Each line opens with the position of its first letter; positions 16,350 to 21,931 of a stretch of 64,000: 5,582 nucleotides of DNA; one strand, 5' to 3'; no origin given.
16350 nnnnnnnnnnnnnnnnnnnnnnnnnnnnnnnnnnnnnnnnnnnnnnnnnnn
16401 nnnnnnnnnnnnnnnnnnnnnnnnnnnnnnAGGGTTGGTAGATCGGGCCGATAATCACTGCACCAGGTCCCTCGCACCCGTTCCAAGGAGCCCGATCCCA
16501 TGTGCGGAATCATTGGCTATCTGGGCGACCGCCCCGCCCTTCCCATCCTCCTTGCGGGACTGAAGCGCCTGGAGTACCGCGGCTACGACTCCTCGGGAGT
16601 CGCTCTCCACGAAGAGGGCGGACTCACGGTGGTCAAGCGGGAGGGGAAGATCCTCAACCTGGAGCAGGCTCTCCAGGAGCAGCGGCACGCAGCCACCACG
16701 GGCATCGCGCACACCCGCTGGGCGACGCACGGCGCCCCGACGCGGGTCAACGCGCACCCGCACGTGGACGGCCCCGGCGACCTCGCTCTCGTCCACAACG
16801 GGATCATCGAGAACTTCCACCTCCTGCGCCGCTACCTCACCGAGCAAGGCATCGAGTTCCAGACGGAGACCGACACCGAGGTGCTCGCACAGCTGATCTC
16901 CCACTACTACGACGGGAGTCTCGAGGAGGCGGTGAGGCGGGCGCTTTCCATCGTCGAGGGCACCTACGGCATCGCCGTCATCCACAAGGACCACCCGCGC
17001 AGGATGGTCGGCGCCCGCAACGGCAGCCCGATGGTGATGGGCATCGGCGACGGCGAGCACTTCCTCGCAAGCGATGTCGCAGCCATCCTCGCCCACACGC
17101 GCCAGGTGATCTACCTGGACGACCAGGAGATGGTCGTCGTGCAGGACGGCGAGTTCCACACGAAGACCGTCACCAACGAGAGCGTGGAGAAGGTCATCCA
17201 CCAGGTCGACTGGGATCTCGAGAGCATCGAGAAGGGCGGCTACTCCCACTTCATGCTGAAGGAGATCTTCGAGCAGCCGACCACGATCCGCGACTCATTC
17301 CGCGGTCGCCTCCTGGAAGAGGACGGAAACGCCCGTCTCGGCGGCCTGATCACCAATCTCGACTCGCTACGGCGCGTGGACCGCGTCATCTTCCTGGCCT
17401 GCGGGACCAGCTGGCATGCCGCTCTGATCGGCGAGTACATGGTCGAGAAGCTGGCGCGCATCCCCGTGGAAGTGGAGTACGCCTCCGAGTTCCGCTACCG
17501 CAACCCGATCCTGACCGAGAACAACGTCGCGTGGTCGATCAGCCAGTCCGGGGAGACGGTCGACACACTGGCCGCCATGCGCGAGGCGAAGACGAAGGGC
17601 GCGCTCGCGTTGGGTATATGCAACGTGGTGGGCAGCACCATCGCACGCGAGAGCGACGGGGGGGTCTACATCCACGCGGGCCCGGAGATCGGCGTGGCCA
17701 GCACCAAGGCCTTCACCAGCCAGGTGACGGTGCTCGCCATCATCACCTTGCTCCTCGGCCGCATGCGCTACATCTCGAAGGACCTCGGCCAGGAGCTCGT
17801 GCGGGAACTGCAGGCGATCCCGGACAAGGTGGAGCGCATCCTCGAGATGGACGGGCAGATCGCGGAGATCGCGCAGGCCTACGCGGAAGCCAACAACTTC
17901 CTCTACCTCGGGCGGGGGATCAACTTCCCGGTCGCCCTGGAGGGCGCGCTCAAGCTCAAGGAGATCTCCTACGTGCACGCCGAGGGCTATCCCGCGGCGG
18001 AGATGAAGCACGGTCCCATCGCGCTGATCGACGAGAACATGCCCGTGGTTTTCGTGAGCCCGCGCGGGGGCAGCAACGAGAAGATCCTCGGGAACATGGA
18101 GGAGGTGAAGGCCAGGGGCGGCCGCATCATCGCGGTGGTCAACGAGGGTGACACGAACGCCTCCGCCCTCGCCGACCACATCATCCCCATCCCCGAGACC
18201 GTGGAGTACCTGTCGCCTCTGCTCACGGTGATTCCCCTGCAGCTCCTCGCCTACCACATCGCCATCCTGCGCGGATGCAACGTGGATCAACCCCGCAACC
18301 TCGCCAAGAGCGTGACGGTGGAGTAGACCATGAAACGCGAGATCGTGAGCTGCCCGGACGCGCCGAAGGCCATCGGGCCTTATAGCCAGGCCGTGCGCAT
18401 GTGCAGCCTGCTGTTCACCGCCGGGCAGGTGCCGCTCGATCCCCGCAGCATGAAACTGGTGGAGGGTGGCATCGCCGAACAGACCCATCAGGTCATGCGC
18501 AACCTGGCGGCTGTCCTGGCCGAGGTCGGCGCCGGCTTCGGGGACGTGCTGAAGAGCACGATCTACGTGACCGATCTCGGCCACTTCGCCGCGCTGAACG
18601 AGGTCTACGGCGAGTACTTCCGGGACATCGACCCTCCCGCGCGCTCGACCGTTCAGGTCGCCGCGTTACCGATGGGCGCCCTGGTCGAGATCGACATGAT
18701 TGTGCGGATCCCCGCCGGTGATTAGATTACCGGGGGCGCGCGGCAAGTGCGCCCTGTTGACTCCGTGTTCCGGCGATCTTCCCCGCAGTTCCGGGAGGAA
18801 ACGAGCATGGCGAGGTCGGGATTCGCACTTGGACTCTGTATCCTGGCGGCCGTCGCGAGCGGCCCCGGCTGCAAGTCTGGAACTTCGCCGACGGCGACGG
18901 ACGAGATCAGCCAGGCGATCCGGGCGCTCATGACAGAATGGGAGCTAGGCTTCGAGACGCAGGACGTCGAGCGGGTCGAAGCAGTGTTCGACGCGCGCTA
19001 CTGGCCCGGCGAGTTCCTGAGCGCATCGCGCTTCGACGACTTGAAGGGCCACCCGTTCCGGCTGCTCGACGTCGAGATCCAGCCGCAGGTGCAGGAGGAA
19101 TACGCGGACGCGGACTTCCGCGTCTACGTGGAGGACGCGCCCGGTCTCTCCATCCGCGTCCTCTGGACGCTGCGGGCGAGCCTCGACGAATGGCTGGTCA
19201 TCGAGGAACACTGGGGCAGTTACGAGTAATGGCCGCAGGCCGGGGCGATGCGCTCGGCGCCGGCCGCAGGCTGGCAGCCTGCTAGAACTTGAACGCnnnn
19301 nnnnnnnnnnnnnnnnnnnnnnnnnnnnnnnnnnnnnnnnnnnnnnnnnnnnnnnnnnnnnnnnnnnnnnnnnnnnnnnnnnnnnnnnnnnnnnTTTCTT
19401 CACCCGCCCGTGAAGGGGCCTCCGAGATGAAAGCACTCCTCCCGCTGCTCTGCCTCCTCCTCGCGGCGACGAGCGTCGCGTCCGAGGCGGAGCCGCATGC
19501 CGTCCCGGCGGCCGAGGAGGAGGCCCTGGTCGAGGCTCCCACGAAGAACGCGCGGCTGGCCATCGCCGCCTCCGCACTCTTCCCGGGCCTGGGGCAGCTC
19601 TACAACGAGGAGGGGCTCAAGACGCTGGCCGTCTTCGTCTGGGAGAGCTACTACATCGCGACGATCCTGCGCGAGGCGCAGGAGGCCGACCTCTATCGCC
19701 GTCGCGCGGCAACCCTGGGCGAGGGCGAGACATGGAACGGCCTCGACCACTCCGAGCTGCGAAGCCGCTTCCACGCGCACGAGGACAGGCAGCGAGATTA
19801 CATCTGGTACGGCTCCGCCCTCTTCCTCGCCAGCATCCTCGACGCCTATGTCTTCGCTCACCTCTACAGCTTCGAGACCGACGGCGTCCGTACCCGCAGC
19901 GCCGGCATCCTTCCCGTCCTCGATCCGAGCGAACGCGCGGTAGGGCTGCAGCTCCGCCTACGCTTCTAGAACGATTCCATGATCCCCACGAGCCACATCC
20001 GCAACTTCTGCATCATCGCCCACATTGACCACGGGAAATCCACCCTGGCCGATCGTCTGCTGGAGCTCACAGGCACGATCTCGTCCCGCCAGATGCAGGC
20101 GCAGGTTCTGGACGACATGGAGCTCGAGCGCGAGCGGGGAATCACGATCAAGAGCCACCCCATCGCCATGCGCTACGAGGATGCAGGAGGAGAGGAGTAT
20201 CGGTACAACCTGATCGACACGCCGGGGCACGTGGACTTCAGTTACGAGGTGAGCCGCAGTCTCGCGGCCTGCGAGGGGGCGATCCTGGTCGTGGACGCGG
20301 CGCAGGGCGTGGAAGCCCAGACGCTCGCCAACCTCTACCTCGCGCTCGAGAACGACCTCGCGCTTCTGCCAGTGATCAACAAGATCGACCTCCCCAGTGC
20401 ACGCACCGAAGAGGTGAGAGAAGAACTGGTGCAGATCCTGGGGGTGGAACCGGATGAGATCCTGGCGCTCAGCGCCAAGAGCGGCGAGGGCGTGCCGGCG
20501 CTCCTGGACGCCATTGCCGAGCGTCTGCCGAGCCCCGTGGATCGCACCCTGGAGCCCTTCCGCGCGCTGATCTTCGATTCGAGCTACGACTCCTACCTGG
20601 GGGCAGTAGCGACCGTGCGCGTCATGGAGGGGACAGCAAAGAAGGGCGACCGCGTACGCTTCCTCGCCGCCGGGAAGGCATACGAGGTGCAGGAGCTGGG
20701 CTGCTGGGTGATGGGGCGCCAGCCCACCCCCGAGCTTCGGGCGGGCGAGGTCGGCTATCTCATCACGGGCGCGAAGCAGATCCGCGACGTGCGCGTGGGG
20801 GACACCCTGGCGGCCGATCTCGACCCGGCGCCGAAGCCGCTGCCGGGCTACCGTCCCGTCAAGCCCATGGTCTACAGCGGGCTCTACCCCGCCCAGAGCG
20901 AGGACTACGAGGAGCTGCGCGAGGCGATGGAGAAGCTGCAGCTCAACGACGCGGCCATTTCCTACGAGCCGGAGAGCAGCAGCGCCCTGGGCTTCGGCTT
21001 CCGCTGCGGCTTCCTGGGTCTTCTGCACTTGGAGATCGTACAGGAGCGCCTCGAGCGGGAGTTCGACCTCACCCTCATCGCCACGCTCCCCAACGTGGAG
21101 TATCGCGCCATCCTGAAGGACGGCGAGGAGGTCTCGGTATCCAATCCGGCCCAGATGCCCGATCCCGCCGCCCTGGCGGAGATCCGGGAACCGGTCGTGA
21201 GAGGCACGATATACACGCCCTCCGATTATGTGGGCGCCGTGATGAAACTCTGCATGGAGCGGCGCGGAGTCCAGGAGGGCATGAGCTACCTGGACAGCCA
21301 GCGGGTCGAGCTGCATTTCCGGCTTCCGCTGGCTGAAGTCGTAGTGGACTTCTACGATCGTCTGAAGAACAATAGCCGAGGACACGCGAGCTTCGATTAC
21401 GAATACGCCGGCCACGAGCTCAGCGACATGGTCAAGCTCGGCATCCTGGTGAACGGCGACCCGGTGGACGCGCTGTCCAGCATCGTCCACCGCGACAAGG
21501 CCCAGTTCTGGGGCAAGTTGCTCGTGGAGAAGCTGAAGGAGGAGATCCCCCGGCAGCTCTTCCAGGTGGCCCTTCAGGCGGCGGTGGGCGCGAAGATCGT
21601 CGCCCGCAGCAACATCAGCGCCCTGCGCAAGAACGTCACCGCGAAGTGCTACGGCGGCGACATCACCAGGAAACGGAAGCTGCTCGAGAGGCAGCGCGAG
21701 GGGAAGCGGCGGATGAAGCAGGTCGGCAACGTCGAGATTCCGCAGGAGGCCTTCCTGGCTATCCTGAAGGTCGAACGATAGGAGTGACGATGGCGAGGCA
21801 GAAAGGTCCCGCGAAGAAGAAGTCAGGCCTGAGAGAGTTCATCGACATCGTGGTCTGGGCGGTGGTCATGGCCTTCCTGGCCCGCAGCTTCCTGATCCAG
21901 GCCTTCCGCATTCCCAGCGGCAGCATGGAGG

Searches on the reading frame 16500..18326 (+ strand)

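Call 53: search_protein_families(library=pfam, proteins=[window:16500-18326:+], max_evalue=0.00001)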
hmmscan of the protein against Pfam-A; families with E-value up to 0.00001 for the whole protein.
window:16500-18326:+ (608 aa): 3 families
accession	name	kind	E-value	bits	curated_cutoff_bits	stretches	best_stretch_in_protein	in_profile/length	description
PF01380.27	SIS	-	1.9e-60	202.8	25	2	462-590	3-130/131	SIS domain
PF13522.11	GATase_6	-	1.6e-18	67.4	27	1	64-191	9-129/130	Glutamine amidotransferase domain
PF13537.11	GATase_7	-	2.7e-13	50.5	25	1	85-197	13-122/123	Glutamine amidotransferase domain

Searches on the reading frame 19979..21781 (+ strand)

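Call 53: search_protein_families(library=pfam, proteins=[window:19979-21781:+], max_evalue=0.00001)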
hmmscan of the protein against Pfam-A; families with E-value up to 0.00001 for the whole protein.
window:19979-21781:+ (600 aa): 5 families
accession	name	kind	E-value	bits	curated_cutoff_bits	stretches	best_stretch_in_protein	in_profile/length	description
PF00009.33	GTP_EFTU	-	7.4e-58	195.7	26.5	1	6-185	2-188/188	Elongation factor Tu GTP binding domain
PF06421.17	LepA_C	-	3.4e-49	165.9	29.7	1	491-597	1-107/107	GTP-binding protein LepA C-terminus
PF00679.30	EFG_C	-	1.6e-20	73.3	27.9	1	402-483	2-82/89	Elongation factor G C-terminus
PF03144.31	GTP_EFTU_D2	-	6e-14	52.7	30.3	1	208-278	1-73/73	Elongation factor Tu domain 2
PF22042.2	EF-G_D2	-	2e-06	28.2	27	1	193-236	1-42/84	Elongation factor G domain 2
